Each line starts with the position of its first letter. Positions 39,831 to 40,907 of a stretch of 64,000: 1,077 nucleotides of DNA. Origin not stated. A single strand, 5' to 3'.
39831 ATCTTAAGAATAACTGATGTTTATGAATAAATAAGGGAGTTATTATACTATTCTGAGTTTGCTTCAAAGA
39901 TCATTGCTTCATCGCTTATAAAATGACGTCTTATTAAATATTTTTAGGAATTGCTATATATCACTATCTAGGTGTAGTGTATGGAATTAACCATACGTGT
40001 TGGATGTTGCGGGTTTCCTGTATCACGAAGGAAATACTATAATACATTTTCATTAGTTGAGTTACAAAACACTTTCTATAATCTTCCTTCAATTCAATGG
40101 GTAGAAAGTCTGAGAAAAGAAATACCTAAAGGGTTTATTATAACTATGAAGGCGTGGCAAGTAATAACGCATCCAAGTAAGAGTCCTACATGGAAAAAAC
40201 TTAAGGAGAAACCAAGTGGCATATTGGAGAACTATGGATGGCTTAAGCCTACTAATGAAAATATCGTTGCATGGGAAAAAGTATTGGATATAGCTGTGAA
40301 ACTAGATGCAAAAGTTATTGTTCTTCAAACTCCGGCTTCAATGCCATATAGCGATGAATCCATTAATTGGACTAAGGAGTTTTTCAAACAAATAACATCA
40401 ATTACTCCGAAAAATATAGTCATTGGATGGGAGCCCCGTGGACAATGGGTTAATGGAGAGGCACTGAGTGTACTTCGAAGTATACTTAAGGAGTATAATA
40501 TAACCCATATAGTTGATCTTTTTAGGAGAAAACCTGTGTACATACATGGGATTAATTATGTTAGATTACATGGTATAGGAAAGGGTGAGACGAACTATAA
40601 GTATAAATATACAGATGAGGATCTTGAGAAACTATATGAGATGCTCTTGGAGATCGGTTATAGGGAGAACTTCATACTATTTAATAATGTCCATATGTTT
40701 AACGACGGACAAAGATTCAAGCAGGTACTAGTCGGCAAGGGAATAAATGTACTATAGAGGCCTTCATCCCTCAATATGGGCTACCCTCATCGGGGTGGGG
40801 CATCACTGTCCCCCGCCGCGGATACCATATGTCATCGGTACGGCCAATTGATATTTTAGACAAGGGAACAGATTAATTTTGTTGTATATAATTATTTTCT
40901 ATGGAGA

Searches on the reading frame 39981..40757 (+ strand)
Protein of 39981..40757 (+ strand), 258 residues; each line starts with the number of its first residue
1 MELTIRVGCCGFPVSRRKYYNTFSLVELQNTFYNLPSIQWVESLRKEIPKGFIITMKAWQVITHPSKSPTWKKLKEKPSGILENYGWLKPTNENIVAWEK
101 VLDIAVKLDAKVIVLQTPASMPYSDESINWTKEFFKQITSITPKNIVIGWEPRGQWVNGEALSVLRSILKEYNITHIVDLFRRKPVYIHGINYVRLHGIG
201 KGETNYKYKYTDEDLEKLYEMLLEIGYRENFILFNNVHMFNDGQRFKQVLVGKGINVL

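Call 32: search_protein_families(library=pfam, proteins=[window:39981-40757:+], max_evalue=0.001)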
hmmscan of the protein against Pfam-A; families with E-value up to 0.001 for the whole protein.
window:39981-40757:+ (258 aa): 1 family
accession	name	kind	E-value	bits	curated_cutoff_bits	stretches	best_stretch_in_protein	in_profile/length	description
PF01904.24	DUF72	-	2.4e-26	93.6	25.3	1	18-238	13-203/217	Protein of unknown function DUF72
